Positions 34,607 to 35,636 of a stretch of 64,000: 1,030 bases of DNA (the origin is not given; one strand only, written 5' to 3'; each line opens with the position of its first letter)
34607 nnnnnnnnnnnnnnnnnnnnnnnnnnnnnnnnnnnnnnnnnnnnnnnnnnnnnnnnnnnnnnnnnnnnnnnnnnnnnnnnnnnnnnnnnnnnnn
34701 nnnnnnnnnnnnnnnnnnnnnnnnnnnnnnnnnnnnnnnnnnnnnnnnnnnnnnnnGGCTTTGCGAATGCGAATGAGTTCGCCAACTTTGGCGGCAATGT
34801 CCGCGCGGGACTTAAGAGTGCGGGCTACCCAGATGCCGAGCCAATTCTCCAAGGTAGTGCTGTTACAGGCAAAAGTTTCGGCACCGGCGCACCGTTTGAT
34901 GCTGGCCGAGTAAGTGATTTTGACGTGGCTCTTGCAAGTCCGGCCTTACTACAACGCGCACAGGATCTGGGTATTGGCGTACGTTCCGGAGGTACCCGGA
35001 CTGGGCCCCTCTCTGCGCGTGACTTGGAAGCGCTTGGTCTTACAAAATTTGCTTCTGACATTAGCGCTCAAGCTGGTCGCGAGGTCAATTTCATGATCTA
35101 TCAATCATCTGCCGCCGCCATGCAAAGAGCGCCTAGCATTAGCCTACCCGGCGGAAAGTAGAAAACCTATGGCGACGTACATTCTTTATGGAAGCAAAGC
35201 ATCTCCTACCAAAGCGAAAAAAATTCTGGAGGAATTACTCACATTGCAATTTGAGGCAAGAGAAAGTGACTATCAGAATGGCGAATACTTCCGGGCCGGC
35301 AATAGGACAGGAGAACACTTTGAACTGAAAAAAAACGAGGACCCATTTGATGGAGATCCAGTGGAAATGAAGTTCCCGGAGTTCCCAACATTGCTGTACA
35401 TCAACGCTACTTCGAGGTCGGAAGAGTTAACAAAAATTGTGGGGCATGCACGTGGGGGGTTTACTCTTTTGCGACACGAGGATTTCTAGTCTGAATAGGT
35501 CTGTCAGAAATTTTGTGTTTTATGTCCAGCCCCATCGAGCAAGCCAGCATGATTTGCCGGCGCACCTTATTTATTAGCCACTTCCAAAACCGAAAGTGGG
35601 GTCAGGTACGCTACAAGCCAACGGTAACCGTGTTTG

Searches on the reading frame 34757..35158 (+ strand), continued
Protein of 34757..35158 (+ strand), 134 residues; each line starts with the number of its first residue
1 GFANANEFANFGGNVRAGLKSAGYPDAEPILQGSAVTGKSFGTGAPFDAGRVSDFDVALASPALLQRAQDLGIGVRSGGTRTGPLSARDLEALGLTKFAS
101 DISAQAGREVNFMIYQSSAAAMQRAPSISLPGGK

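Call 45: search_protein_families(library=pfam, alignment_id=A4, max_evalue=0.1)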
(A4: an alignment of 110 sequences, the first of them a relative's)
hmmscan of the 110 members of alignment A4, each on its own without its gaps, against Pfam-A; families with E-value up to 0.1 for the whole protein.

A. member 1, P0121 (470 aa): 2 families
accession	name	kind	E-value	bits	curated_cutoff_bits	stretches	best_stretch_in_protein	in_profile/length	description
PF11794.13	HpaB_N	-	0.0017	18.5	35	1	128-253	76-202/270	4-hydroxyphenylacetate 3-hydroxylase N terminal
PF21726.2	DUF6862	-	0.0058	17.1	24.1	1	101-153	8-59/67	Family of unknown function (DUF6862)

B. families by the number of members that match (of 110 scanned): 39 families (the first 25 are shown)
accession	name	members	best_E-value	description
PF07591.16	PT-HINT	8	3.3e-28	Pretoxin HINT domain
PF14890.11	Intein_splicing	7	1.4e-09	Intein splicing domain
PF05593.20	RHS_repeat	4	1e-13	RHS Repeat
PF13403.11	Hint_2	3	1.2e-08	Hint domain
PF04860.17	Phage_portal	2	3e-44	Phage portal protein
PF14449.11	PT-TG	2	4.6e-17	Pre-toxin TG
PF06013.18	WXG100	2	9.5e-06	Proteins of 100 residues with WXG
PF01079.26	Hint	2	1.8e-05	Hint module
PF00823.25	PPE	2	2.3e-05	PPE family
PF25023.1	TEN_YD-shell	2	0.001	Teneurin YD-shell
PF14623.11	Vint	2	0.023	Hint-domain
PF21725.3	T7SS_signal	1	3.5e-32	Putative T7SS secretion signal domain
PF05488.18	PAAR_motif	1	1.5e-19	PAAR motif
PF04829.18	PT-VENN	1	6.3e-12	Pre-toxin domain with VENN motif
PF15520.11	Ntox10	1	4.7e-08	Novel toxin 10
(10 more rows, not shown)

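Call 62: find_related_loci(query=A1, collection=genome_contigs, flank=3000)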
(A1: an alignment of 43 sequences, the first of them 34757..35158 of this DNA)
Query A1 (134 aa) in genome_contigs; peptide patterns used: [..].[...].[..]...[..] (x = any residue, [..] = any of these).
90 stretches matched a pattern; 53 encode a relative of the query (tblastn E <= 1e-3); 53 distinct loci.
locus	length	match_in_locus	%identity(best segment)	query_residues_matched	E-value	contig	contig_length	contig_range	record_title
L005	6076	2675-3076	93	1-134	6e-81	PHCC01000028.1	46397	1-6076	MAG: Betaproteobacteria bacterium HGW-Betaproteobacteria-9 08E140C01_scaffold_615, whole genome shotgun sequence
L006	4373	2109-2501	76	1-131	6e-62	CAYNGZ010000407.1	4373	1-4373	MAG TPA_asm: uncultured Pseudomonas sp. isolate binchicken_co185_174 genome assembly, contig: NODE_47054_length_4373_cov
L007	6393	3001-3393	74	1-131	2e-60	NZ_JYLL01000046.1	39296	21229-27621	Pseudomonas veronii strain DSM 11331 46_39296_31.6627, whole genome shotgun sequence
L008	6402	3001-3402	70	1-134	3e-59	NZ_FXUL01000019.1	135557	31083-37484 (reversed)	Noviherbaspirillum suwonense strain DSM 26001 Ga0139007_119, whole genome shotgun sequence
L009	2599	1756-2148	71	1-131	7e-58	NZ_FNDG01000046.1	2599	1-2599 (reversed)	Phytopseudomonas flavescens strain LMG 18387, whole genome shotgun sequence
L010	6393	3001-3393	71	1-131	1e-57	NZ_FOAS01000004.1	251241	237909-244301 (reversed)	Atopomonas hussainii strain JCM 19513, whole genome shotgun sequence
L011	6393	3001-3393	68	1-131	6e-57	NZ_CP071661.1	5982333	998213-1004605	Pseudomonas sp. R1-7 chromosome, complete genome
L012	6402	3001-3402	68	1-134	7e-57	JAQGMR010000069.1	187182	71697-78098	MAG: Herminiimonas sp. isolate RYN_566 scaffold_2330095, whole genome shotgun sequence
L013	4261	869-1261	70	1-131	6e-57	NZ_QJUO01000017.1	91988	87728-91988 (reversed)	Stutzerimonas kirkiae strain P4C NODE_17_length_91988_cov_13.715559, whole genome shotgun sequence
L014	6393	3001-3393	68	1-131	1e-55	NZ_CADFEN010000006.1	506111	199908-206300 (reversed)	Burkholderia sp. BCC0506, whole genome shotgun sequence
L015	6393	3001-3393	68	1-131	9e-56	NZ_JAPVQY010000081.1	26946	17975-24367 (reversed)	Burkholderia sp. IMCC1007 Scaffold81, whole genome shotgun sequence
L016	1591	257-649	67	1-131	3e-57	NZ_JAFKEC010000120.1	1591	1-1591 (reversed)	Pseudomonas palmensis strain BBB001 NODE_120_length_1591_cov_23.3736, whole genome shotgun sequence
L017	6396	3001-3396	64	1-132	1e-53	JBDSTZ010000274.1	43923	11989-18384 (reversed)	MAG: Massilia sp. isolate cluster1_bin.57 k127_13366073, whole genome shotgun sequence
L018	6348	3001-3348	77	16-131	9e-53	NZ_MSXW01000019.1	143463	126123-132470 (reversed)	Pseudomonas sp. PA27(2017) strain PA27 NODE_23_length_143315_cov_85.276276, whole genome shotgun sequence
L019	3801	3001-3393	64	1-131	1e-52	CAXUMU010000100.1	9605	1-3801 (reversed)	MAG TPA_asm: uncultured Sphingomonadaceae bacterium isolate public_SRR14722230_metawrap_bin.8 genome assembly, contig: p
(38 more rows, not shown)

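Call 66: search_protein_families(library=phrogs, proteins=[window:34757-35158:+], max_evalue=0.1)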
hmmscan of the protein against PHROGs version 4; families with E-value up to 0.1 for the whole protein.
window:34757-35158:+ (134 aa): 0 families

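Call 67: search_protein_families(library=padloc, proteins=[window:34757-35158:+], max_evalue=0.1)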
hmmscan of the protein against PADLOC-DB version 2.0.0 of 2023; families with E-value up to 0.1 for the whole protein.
window:34757-35158:+ (134 aa): 0 families

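Call 82: search_dna_similar(query=window:34757-35158:+, collection=plasmids, mode=protein, max_rows=15)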
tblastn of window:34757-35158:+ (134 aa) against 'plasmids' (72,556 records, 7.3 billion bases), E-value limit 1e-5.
Records with a match: 1; places in all: 1; records where one place covers at least 80% of the query: 1.
Best place of each record, by identity: 60-80% 1.
By first word of the organism name: Pseudomonas 1.
By predicted mobility (MOB-suite, as given by PLSDB): non-mobilizable 1.
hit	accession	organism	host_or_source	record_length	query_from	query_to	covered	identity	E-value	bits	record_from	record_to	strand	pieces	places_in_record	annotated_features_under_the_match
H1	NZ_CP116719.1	Pseudomonas aeruginosa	Homo sapiens,urine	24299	16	131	87%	71.6%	1e-45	164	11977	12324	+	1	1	none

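Call 83: search_dna_similar(query=window:34757-35158:+, collection=phages, mode=protein, max_rows=15)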
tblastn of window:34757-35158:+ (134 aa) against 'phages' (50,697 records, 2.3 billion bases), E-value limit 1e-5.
No match.

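Call 86: search_solved_structures(query=P0117, max_evalue=10, show_alignments=2)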
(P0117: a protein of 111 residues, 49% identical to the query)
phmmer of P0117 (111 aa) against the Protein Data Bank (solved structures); distinct sequences matched with E-value up to 10: 6.
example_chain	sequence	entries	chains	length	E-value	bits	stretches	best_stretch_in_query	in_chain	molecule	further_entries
9zem_A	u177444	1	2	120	0.11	15.8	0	79-79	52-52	HeliScrew4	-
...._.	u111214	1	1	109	0.49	13.8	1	51-96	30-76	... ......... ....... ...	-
6spe_m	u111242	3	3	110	0.54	13.6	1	51-96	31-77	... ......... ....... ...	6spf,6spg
7unr_m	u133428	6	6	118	0.6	13.5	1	51-96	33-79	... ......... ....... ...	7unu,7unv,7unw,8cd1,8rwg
3e7q_A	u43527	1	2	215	0.68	13.3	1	30-84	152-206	transcriptional regulator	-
3uve_A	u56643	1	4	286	1.2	12.5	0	3-75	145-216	Carveol dehydrogenase ((+)-trans-carveol dehydrogenase)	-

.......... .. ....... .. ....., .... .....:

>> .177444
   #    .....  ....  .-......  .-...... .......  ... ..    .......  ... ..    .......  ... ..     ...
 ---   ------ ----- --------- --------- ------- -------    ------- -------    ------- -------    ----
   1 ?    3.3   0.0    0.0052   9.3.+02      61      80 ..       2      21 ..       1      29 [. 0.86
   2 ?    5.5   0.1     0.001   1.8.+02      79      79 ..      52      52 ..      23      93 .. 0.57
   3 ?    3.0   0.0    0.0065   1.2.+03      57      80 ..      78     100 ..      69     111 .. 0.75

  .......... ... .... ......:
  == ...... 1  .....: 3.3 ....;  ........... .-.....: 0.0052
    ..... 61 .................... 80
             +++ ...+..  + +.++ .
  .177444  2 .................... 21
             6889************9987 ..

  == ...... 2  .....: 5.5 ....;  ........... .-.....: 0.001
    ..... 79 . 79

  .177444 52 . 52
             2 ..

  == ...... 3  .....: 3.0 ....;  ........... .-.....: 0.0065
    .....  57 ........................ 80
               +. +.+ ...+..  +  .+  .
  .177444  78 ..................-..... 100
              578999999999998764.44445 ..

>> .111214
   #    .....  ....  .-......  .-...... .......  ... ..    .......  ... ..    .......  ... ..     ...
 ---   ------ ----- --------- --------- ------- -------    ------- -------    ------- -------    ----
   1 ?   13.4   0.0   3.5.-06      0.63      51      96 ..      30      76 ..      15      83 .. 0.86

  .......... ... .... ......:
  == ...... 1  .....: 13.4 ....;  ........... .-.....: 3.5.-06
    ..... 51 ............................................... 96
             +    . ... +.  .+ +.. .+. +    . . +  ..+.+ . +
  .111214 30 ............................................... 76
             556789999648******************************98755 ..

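Call 87: search_solved_structures(query=P0096, max_evalue=10, show_alignments=2)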
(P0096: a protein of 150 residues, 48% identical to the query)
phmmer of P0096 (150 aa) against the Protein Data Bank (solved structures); distinct sequences matched with E-value up to 10: 1.
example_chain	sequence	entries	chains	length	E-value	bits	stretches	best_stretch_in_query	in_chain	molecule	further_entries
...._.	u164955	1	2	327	0.69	13.4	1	35-78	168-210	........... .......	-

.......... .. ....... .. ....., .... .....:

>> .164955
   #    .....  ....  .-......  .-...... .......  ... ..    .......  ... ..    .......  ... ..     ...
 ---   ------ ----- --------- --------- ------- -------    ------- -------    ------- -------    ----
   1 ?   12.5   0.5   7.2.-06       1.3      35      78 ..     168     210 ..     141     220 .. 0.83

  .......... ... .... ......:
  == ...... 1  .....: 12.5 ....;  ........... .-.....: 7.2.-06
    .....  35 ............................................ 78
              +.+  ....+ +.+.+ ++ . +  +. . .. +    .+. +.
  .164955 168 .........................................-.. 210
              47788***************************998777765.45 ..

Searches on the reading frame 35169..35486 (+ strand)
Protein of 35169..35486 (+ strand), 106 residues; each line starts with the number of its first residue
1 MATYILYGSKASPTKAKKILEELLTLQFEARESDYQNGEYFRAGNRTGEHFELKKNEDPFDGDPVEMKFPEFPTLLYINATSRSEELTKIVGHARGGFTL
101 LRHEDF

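Call 8: search_protein_families(library=pfam, proteins=[window:35169-35486:+], max_evalue=1)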
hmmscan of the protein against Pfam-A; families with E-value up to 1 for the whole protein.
window:35169-35486:+ (106 aa): 0 families

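Call 9: search_protein_families(library=ncbifam, proteins=[window:35169-35486:+], max_evalue=1)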
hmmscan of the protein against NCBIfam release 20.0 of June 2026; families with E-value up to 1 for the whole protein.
window:35169-35486:+ (106 aa): 0 families

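Call 29: find_homologous_proteins(query=window:35169-35486:+, max_evalue=0.001)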
Query window:35169-35486:+ (106 aa): 36 proteins with E <= 0.001 among 36 candidates.
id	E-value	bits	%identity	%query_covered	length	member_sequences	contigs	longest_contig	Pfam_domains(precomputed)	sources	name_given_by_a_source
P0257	1.8e-64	233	100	100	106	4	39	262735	-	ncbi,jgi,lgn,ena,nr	ncbi:MAG: hypothetical protein LCH79_06265 [Proteobacteria bacterium]|jgi:hypothetical protein|nr:hy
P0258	2.2e-57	210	88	100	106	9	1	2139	-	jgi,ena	jgi:hypothetical protein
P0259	4.0e-54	199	86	100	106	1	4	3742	-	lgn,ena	-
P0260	3.6e-53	196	85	100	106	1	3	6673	-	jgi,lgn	-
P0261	3.9e-53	196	85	100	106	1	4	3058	-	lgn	-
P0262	4.0e-53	196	87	100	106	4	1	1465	-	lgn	-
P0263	2.7e-52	193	86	100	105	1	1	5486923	-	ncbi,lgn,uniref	ncbi:hypothetical protein ACN9MJ_24915 [Acidovorax facilis]|uniref:hypothetical protein n=1 Tax=Acid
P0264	6.1e-51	189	83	100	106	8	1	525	-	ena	-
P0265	1.0e-50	188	84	100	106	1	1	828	-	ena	-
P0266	1.1e-48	182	81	100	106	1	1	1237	-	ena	-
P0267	8.1e-48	179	78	100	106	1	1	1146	-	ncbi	-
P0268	2.2e-47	178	78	100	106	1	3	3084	-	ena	-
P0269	3.2e-47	177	83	96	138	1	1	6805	-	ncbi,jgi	jgi:hypothetical protein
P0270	3.5e-46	174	75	100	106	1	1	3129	-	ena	-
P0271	6.3e-46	173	77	100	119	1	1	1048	-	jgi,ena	-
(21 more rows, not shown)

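Call 47: predict_structure(alignment_id=A3)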
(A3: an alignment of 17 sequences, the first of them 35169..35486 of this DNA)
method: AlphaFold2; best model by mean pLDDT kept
length: 106 residues; sequences in the alignment: 17
mean_pLDDT: 87.1   pTM: 0.81
mean pLDDT of the five models: 87.1, 82.8, 82.6, 81.7, 77.9
residues with pLDDT >= 90: 55; 70-90: 42; 50-70: 9; < 50: 0
segments of 3 or more residues with pLDDT < 50: none
pLDDT, mean of each block of 10 residues (from residue 1): 90 91 90 75 82 89 90 93 88 80 91
secondary structure, 60 per line:
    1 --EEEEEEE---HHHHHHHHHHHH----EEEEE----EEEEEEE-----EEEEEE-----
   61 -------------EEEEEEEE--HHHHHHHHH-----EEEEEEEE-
elements in order: E3-9 H13-24 E29-33 E38-44 E50-55 E74-81 H84-92 E98-105

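Call 50: fold_search(model_id=the predicted structure, library=pdb)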
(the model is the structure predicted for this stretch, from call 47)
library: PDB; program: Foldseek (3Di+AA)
matches with E <= 10: 875; with E <= 0.001: 3
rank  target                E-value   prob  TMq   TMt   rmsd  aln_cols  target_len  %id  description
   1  3c6k_C                1.6e-04  1.00  0.59  0.22   4.5       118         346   12  Crystal structure of human spermine synthase in complex with spermidine and 5-methylthioadenosine (released 2008-02-19)
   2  3c6k_D                2.3e-04  1.00  0.61  0.22   3.9       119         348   12  Crystal structure of human spermine synthase in complex with spermidine and 5-methylthioadenosine (released 2008-02-19)
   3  3c6k_B                5.3e-04  1.00  0.57  0.22   3.9       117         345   11  Crystal structure of human spermine synthase in complex with spermidine and 5-methylthioadenosine (released 2008-02-19)
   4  3c6k_A                1.2e-03  1.00  0.55  0.22   4.5       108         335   11  Crystal structure of human spermine synthase in complex with spermidine and 5-methylthioadenosine (released 2008-02-19)
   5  3c6m_B                1.7e-03  1.00  0.52  0.20   4.6       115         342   12  Crystal structure of human spermine synthase in complex with spermine and 5-methylthioadenosine (released 2008-02-19)
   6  4kr1                  2.4e-03  1.00  0.50  0.29   4.6       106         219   18  Crystal structure of the kinetechore protein Iml3 from budding yeast (released 2013-12-18)
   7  3c6m_A                3.9e-03  1.00  0.49  0.20   4.8       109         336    9  Crystal structure of human spermine synthase in complex with spermine and 5-methylthioadenosine (released 2008-02-19)
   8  7r81_V2               1.1e-02  0.92  0.39  0.41  12.1       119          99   10  Structure of the translating Neurospora crassa ribosome arrested by cycloheximide (released 2021-12-01)
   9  9p7q_A                2.6e-02  0.96  0.44  0.22   5.5       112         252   12  273K human S-adenosylmethionine decarboxylase (released 2025-09-17)
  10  9yfo_D                4.5e-02  0.82  0.38  0.15  12.3       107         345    8  insect H/ACA snoRNP class IV (released 2025-12-10)
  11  4co3_B                5.0e-02  0.47  0.32  0.32   9.8       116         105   11  Structure of PII signaling protein GlnZ from Azospirillum brasilense in complex with adenosine triphosphate (released 2014-05-28)
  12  8a98_SM               5.3e-02  0.54  0.36  0.37  13.0       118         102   12  CRYO-EM STRUCTURE OF LEISHMANIA MAJOR 80S RIBOSOME : snoRNA MUTANT (released 2023-10-11)
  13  7ui9_t                6.0e-02  0.28  0.30  0.18  14.6       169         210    9  Core Mediator-PICearly (Copy A) (released 2023-02-15)
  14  1mhm_A                7.1e-02  0.92  0.45  0.22   5.1       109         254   11  Crystal structure of S-adenosylmethionine decarboxylase from potato (released 2002-12-11)
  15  9p1h_A                7.1e-02  0.80  0.39  0.20   5.7       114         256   10  100K human S-adenosylmethionine decarboxylase (released 2025-09-17)
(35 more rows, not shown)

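Call 66: search_protein_families(library=phrogs, proteins=[window:35169-35486:+], max_evalue=0.1)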
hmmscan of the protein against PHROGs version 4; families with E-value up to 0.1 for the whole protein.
window:35169-35486:+ (106 aa): 0 families

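Call 67: search_protein_families(library=padloc, proteins=[window:35169-35486:+], max_evalue=0.1)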
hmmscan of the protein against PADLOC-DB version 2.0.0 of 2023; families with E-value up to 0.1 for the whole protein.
window:35169-35486:+ (106 aa): 0 families
